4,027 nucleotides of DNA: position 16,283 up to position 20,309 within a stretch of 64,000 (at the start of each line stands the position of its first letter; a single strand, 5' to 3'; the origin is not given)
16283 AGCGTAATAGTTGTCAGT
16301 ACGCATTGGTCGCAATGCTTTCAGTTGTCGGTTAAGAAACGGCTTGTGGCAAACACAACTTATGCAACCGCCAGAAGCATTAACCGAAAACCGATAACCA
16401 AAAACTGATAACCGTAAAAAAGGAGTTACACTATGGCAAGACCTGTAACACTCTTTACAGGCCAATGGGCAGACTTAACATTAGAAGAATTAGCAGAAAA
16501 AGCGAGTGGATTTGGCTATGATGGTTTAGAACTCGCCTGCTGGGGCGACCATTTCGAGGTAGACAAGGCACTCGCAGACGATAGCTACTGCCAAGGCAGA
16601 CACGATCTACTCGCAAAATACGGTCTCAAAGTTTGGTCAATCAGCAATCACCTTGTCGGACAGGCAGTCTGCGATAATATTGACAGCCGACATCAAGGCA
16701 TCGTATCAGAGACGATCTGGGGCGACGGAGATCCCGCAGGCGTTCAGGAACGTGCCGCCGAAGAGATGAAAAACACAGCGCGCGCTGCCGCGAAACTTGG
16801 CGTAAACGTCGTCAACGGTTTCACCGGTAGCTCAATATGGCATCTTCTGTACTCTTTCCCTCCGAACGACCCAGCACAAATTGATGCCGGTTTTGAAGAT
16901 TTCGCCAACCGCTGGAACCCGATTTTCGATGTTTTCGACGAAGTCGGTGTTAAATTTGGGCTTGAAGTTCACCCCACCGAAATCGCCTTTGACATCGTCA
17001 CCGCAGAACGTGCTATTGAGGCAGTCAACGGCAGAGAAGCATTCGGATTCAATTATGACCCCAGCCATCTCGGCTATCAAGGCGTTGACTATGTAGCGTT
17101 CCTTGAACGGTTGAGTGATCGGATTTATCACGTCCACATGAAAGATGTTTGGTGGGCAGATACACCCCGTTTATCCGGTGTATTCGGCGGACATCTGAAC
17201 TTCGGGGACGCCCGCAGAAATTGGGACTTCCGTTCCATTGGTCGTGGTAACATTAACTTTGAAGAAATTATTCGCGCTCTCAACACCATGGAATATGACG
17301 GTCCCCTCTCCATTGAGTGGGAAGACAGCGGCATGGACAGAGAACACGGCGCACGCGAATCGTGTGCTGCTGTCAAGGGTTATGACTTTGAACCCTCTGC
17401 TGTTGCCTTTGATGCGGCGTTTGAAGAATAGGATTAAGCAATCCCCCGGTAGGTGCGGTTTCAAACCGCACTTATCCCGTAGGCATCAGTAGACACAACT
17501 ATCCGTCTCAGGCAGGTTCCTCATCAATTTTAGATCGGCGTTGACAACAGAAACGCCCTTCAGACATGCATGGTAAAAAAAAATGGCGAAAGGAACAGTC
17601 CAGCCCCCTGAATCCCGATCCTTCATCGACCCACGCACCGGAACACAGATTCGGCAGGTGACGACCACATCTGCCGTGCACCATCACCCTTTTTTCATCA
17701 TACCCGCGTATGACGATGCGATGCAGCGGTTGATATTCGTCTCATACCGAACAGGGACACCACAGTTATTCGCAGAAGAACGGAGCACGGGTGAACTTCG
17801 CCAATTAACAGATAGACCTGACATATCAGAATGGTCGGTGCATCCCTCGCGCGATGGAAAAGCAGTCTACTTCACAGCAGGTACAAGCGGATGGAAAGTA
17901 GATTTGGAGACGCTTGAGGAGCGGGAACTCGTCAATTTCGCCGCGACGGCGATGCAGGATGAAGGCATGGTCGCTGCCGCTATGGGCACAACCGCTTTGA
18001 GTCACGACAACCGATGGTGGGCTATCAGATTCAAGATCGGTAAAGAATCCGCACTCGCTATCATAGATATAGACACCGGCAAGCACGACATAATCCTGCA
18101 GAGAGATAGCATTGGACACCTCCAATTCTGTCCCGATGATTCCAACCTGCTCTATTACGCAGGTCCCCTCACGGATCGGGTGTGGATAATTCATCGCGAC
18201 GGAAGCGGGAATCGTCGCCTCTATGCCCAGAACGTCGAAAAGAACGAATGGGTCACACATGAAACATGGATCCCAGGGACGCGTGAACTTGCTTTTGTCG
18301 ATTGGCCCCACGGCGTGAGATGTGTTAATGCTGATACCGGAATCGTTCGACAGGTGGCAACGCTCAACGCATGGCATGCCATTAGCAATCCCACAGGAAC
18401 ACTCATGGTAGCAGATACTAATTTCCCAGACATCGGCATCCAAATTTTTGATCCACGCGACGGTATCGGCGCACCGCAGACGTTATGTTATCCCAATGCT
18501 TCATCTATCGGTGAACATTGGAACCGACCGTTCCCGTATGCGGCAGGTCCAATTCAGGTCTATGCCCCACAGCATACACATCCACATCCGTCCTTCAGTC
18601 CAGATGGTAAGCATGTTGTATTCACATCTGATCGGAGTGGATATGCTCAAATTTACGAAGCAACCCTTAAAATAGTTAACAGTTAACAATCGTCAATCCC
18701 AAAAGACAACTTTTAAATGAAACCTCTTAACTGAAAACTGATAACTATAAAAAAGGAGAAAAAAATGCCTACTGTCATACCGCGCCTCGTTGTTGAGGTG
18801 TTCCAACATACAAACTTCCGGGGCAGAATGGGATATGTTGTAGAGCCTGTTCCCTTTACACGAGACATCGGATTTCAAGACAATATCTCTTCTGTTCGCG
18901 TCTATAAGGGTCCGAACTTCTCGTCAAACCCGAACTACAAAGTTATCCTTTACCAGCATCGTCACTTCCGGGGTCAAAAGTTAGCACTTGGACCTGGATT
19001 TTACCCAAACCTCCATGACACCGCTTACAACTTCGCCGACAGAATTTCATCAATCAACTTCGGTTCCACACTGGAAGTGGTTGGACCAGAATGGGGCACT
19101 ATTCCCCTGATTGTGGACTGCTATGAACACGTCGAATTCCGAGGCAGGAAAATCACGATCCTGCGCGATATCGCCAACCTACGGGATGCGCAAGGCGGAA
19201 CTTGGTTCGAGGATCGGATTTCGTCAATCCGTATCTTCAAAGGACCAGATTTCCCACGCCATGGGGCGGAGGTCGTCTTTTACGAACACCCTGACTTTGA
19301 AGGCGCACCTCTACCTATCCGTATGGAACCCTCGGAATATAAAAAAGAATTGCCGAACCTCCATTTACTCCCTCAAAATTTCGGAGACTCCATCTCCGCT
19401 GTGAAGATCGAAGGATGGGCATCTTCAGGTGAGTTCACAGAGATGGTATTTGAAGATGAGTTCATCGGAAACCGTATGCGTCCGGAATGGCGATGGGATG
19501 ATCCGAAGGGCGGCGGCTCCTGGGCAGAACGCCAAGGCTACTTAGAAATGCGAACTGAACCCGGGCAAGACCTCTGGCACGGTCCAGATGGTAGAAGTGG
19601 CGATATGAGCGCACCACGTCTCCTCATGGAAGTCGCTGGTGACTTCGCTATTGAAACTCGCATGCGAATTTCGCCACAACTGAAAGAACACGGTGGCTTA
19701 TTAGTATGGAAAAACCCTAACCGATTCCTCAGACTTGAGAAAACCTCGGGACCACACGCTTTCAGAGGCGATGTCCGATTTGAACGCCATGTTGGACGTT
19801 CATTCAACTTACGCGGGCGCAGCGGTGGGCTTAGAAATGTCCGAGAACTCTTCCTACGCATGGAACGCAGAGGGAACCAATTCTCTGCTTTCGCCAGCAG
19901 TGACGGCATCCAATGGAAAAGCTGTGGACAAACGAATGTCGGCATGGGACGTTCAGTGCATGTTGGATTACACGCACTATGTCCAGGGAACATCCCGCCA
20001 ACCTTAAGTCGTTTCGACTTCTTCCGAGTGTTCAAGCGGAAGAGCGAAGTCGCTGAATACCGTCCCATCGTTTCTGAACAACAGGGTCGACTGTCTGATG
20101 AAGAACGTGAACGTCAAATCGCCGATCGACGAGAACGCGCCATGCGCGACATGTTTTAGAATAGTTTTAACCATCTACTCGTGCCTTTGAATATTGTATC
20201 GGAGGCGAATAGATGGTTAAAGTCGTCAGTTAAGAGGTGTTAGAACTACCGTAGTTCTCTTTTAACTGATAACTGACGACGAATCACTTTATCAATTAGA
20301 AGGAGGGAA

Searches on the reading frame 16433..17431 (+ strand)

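Call 51: search_protein_families(library=pfam, proteins=[window:16433-17431:+], max_evalue=0.0001)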
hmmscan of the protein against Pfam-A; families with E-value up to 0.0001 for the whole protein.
window:16433-17431:+ (332 aa): 1 family
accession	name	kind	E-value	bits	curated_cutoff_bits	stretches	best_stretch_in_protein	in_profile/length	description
PF01261.30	AP_endonuc_2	-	4.1e-42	145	31.1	1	22-314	2-246/249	Xylose isomerase-like TIM barrel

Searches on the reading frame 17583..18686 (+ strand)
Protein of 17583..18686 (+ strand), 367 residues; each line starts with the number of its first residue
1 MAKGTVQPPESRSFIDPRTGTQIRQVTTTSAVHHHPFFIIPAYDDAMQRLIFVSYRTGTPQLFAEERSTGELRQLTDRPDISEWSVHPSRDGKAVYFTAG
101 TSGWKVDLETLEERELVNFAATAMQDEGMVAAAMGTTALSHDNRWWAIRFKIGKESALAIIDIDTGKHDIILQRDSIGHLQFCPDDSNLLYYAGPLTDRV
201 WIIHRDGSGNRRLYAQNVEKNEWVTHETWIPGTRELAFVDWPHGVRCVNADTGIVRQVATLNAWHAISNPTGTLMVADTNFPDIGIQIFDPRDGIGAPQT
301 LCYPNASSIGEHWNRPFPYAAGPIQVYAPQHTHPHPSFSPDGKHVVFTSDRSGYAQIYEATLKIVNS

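Call 51: search_protein_families(library=pfam, proteins=[window:17583-18686:+], max_evalue=0.0001)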
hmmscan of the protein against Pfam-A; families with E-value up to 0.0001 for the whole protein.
window:17583-18686:+ (367 aa): 2 families
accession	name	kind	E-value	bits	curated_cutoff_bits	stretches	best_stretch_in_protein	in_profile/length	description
PF14583.12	Pectate_lyase22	-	5.3e-24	85.1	30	1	1-362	1-382/386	Oligogalacturonate lyase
PF07676.18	PD40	-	4.1e-12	46.1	20.9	1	336-358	14-37/38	WD40-like Beta Propeller Repeat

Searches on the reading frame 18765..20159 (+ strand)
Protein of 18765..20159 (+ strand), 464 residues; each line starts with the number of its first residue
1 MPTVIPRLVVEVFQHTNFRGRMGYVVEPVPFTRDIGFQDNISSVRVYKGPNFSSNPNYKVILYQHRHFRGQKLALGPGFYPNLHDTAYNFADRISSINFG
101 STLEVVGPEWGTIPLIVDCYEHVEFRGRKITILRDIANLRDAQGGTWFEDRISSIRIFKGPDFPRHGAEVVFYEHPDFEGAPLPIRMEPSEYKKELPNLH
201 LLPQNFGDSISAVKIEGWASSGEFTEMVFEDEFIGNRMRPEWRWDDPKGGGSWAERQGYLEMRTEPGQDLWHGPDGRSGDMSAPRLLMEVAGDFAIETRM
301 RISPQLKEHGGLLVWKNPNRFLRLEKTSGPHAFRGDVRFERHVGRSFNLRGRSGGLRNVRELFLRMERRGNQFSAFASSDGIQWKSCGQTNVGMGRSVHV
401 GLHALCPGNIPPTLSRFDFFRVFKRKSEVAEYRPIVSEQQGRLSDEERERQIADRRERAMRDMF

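Call 51: search_protein_families(library=pfam, proteins=[window:18765-20159:+], max_evalue=0.0001)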
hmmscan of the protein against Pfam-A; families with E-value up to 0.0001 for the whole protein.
window:18765-20159:+ (464 aa): 3 families
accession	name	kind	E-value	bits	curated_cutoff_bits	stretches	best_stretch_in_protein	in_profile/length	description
PF00030.24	Crystall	-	6.9e-17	61.8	25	1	10-97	2-79/82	Beta/Gamma crystallin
PF07081.18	DUF1349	-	5.5e-13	49.4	32.4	1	252-420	7-174/179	Protein of unknown function (DUF1349)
PF17851.8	GH43_C2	-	3.2e-07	30.7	22.7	1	231-389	2-158/203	Beta xylosidase C-terminal Concanavalin A-like domain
